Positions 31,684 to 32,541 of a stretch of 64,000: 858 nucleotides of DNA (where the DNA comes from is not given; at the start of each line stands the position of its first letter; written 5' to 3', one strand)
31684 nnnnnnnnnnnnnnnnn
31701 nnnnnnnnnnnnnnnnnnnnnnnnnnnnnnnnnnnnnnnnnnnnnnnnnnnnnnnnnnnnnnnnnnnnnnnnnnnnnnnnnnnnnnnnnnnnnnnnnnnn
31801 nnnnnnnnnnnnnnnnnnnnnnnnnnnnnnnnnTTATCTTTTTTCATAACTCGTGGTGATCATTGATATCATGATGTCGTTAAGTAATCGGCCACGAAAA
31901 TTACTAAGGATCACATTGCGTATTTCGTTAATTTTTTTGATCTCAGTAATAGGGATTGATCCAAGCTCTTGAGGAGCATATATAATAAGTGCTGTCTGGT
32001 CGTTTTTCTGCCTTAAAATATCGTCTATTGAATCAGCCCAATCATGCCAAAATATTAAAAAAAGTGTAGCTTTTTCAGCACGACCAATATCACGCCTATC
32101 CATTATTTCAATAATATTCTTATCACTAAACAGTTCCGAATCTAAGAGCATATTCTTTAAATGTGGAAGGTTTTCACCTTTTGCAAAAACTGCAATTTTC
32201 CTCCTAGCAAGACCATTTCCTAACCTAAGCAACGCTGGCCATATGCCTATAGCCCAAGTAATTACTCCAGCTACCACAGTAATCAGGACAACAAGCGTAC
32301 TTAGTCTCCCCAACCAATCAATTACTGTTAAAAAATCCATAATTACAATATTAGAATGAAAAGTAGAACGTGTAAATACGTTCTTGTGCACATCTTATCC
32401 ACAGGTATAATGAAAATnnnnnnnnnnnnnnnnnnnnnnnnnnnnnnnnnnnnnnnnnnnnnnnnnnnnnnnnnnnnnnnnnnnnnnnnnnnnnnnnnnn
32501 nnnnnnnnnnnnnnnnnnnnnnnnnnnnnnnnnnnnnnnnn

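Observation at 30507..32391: SMODS/CD-NTase-like nucleotidyltransferase translationally coupled to a 2TM effector-like protein (CBASS-like module)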

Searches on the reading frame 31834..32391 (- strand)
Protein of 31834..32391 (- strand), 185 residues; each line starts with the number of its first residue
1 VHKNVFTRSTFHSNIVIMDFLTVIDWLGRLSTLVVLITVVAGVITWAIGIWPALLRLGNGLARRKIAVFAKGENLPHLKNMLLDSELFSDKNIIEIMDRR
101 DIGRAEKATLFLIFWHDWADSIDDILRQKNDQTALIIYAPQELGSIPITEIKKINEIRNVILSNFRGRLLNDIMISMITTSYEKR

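Call 3: search_protein_families(library=pfam, proteins=[window:31834-32391:-], max_evalue=0.1)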
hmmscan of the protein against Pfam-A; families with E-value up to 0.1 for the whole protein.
window:31834-32391:- (185 aa): 0 families

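Call 4: search_protein_families(library=padloc, proteins=[window:31834-32391:-], max_evalue=0.1)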
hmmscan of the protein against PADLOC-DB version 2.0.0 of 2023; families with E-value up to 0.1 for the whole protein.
window:31834-32391:- (185 aa): 3 families
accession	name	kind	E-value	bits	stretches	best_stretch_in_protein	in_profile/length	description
PDLC00664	Effector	-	5.3e-59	197.1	1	23-185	12-174/174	1TM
PDLC01057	C3a59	-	3.5e-55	184.6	1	19-184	4-167/167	trans-membrane (TM)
PDLC01158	Mem_04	-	7.7e-06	23.7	1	122-180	151-207/212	"Membrane protein (2TM at N-terminus and a globular domain) in type III operon, could be a CARF domain diverged beyond r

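Call 5: search_protein_families(library=ncbifam, proteins=[window:31834-32391:-], max_evalue=0.1)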
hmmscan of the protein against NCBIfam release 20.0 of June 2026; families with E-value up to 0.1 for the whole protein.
window:31834-32391:- (185 aa): 0 families

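Call 6: find_homologous_proteins(query=window:31834-32391:-)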
Query window:31834-32391:- (185 aa): 816 proteins with E <= 0.001 among 887 candidates; the best 120 are listed.
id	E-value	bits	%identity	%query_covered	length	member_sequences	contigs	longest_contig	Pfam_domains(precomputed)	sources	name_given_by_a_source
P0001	4.4e-115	400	100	100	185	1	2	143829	-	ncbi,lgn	-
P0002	8.0e-62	226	60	88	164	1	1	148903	-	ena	-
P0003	1.7e-61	225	61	88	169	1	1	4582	-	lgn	-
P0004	7.8e-61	223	63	90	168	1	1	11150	-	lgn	-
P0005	4.2e-60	220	61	87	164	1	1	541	-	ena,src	-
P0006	1.3e-59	219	60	86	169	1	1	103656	-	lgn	-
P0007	6.6e-59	217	59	89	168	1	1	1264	-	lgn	-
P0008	9.0e-59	216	65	76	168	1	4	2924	-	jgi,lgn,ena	-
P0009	9.2e-59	216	58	88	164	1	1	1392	-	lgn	-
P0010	1.1e-58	216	59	88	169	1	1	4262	-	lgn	-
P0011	1.3e-58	216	60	89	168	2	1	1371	-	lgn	-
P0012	1.4e-58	216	57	88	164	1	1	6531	-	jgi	jgi:hypothetical protein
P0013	3.2e-58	214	57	87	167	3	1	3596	-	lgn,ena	-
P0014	4.3e-58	214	60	88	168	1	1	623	-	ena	-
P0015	6.8e-58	213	57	95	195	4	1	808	-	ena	-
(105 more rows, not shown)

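Call 11: find_encoding_contigs(protein=P0001, flank=10000, max_places=4)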
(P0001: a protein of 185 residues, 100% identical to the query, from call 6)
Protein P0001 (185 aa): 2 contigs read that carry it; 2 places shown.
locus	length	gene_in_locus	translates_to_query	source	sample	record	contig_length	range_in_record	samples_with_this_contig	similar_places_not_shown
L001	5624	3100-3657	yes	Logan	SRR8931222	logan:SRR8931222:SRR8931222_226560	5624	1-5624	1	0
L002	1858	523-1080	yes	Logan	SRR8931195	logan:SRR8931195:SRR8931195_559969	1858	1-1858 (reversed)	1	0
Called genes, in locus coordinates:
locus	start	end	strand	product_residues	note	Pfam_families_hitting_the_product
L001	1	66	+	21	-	?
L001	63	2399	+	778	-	PF04851:ResIII, PF18766:SWI2_SNF2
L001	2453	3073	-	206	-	PF01726:LexA_DNA_bind, PF00717:Peptidase_S24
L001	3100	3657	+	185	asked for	-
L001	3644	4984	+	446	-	PF18134:AGS_C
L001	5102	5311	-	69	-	-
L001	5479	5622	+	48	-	?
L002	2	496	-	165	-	?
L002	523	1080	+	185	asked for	-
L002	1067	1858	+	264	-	?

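Call 17: find_related_loci(query=A1, collection=genome_contigs, flank=6000)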
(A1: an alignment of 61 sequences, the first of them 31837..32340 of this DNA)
Query A1 (168 aa) in genome_contigs; peptide patterns used: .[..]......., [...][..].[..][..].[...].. (x = any residue, [..] = any of these).
177 stretches matched a pattern; 144 encode a relative of the query (tblastn E <= 1e-3); the best 80 are kept; 80 distinct loci.
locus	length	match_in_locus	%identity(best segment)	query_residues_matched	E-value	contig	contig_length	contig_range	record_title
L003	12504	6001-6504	58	1-167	4e-61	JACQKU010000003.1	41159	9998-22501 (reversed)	MAG: Candidatus Liptonbacteria bacterium isolate NC_groundwater_1185_Ag_S-0.1um_48_121 S_p1_S3_coassembly_k141_308746, w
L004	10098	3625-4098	58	10-167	6e-60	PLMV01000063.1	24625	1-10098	MAG: Syntrophaceae bacterium isolate fen_1165 73.20120800_E2X.4_contig_3334, whole genome shotgun sequence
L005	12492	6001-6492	55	3-166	3e-59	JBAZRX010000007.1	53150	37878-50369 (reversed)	MAG: Candidatus Paceibacterota bacterium isolate SO_2017_GW1_159 NODE_3219_length_53150_cov_1.244837_OW334_2017, whole g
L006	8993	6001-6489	58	4-166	1e-59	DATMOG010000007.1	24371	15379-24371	MAG TPA_asm: Candidatus Sulfotelmatobacter sp. isolate SMAG_U12870 k141_1729505, whole genome shotgun sequence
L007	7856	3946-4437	56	1-164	3e-59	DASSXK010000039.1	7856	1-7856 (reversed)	MAG TPA_asm: Ktedonobacteraceae bacterium isolate SMAG_U648 k141_794755, whole genome shotgun sequence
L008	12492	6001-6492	54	4-167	1e-58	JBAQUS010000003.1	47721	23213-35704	MAG: Minisyncoccia bacterium isolate MFD03283_ilm_asm_bin6 k127_144360, whole genome shotgun sequence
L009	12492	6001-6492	54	3-166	2e-58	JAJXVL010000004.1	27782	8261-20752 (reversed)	MAG: bacterium isolate BP5.bin30 NODE_2660_length_27782_cov_1.888881, whole genome shotgun sequence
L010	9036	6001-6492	54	4-167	3e-58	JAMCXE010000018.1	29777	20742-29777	MAG: Patescibacteria group bacterium isolate FK_Sedi_B_Bin.438 NODE_4742_length_29777_cov_5.05616, whole genome shotgun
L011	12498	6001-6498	55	1-166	4e-58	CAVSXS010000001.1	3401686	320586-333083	MAG: uncultured Chloroflexia bacterium isolate MFD05705.bin.1.31 genome assembly, contig: contig_15059, whole genome sho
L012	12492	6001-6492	54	4-167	5e-58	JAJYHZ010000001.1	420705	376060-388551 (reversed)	MAG: bacterium isolate DBS2-1.bin102 NODE_8_length_420705_cov_42.367877, whole genome shotgun sequence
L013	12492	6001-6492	55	2-165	3e-57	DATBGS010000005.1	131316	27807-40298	MAG TPA_asm: Ktedonobacterales bacterium isolate SMAG_U3844 k141_995051, whole genome shotgun sequence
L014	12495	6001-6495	56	4-168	1e-56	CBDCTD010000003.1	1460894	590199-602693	MAG: Bryobacterales bacterium isolate 4c556f70-15f0-4db9-9a41-0f3818de793c genome assembly, contig: contig_3, whole geno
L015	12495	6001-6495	56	4-168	1e-56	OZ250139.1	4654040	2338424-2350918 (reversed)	MAG: Vicinamibacterales bacterium isolate 484768f3-921a-4930-8514-f507c87559ee genome assembly, chromosome: 1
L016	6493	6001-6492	60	3-166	2e-56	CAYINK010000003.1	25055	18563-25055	MAG TPA_asm: uncultured Gammaproteobacteria bacterium isolate ERP119705_co25_345 genome assembly, contig: NODE_1056_leng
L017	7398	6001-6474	53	10-167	3e-55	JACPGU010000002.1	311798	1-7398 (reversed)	MAG: Candidatus Microgenomates bacterium isolate NC_groundwater_396_Ag_B-0.1um_42_16 GD18-4_B1_scaffold_254301, whole ge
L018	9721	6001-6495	52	1-166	2e-54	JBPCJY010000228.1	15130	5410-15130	MAG: Ktedonobacteraceae bacterium isolate TH_ant_mag_38 S1Ck127_4378914_flag_0_multi_26.9653_len_15130, whole genome sho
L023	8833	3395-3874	50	4-163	3e-54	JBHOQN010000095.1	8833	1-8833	MAG: Ktedonobacteraceae bacterium isolate A0_13 coassembly_Ak141_97695, whole genome shotgun sequence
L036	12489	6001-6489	53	5-167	2e-51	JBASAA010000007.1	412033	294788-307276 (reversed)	MAG: Mesorhizobium sp. isolate MFD12186_ilm_asm_bin6 k127_454, whole genome shotgun sequence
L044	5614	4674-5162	51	4-167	2e-49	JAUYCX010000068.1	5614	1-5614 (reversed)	MAG: Candidatus Omnitrophota bacterium isolate C20_maxbin.112_sub C20_k141_598598, whole genome shotgun sequence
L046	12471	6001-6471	52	16-168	5e-49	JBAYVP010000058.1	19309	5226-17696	MAG: Sulfuricellaceae bacterium isolate SO_2016_LW3_62 scaffold04052_LW162_2016, whole genome shotgun sequence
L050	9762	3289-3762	51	12-168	1e-48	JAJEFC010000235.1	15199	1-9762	MAG: Vicinamibacteria bacterium isolate p16x34bins.66 k141_627197, whole genome shotgun sequence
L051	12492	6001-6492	49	2-168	4e-48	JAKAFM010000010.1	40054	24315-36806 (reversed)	MAG: bacterium isolate WY1.bin95 NODE_1440_length_40054_cov_1.805645, whole genome shotgun sequence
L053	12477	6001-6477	49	5-165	2e-47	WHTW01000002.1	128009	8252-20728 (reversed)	MAG: Rhodospirillales bacterium isolate Dino_bin47 NODE_2_length_128009_cov_8.849746, whole genome shotgun sequence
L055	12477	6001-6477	44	4-164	2e-46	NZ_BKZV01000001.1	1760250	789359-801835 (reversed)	Thermogemmatispora aurantia strain A1-2 sequence01, whole genome shotgun sequence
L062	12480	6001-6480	47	3-164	4e-45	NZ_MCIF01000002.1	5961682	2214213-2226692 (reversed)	Thermogemmatispora tikiterensis strain T81 A4R35_scaffold00002, whole genome shotgun sequence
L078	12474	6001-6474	47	10-168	2e-40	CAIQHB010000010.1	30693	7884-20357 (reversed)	MAG: uncultured Methanosarcinales archaeon isolate AM-2014-D8_bin-1081 genome assembly, contig: bin-1081:10/81, whole ge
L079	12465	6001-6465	48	10-166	4e-40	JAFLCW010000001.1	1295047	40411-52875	MAG: Alphaproteobacteria bacterium isolate UWPOB_MICAV1 gnl_X_PMOKLDCO_1, whole genome shotgun sequence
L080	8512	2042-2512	49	10-168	3e-40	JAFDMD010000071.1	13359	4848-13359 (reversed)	MAG: Deltaproteobacteria bacterium isolate WB1_Bin_16 WB1_Bin_16_scaffold_11290, whole genome shotgun sequence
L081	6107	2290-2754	47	20-168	7e-40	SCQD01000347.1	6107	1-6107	MAG: Methylococcaceae bacterium isolate DP16D_bin.30 DP16D_bin.30-118477, whole genome shotgun sequence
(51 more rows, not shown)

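Call 19: predict_structure(alignment_id=A1)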
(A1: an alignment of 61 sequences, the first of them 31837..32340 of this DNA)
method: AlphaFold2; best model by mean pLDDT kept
length: 168 residues; sequences in the alignment: 61
mean_pLDDT: 86.2   pTM: 0.72
mean pLDDT of the five models: 86.2, 85.7, 85.5, 85.2, 82.1
residues with pLDDT >= 90: 84; 70-90: 67; 50-70: 15; < 50: 2
segments of 3 or more residues with pLDDT < 50: none
pLDDT, mean of each block of 10 residues (from residue 1): 86 94 95 78 74 94 87 92 90 93 93 88 90 90 81 77 58
secondary structure, 60 per line:
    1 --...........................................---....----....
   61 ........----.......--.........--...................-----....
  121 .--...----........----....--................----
elements in order: H3-45 E49-52 H57-68 E76-79 H82-90 E93-97 H98-111 E117-121 H131-138 E143-146 H149-164

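Call 21: search_protein_representatives(alignment_id=A1)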
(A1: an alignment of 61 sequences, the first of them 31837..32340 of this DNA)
Query: 61 sequences, 168 profile positions. Proteins with E-value up to 0.001 (for the whole library): 292; up to 1e-10: 238; up to 1e-30: 110. The best 150 are listed.
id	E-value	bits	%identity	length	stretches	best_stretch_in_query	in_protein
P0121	1.1e-76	272.6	-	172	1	2-167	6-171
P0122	5.7e-69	247.5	-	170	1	2-168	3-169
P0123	1.3e-68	246.3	-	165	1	4-167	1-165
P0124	3.6e-68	244.8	-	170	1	1-167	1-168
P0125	1.3e-63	230.0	-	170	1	3-167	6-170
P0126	6.1e-62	224.6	-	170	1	3-168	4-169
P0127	2.0e-61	222.9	-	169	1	2-167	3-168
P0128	4.2e-60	218.6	-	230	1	4-168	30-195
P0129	8.3e-59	214.4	-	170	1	1-167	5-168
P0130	4.8e-58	211.9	-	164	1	1-167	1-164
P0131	1.6e-57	210.2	-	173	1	7-167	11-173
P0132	1.1e-55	204.2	-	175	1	3-168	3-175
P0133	6.6e-55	201.7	-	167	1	1-164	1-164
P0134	1.8e-54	200.3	-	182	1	8-168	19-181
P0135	2.6e-54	199.8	-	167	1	1-168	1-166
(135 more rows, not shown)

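Call 28: search_solved_structures(query=A1, max_evalue=10, show_alignments=2)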
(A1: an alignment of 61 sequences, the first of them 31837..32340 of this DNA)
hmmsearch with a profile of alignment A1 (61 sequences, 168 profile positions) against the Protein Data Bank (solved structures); distinct sequences matched with E-value up to 10: 0.
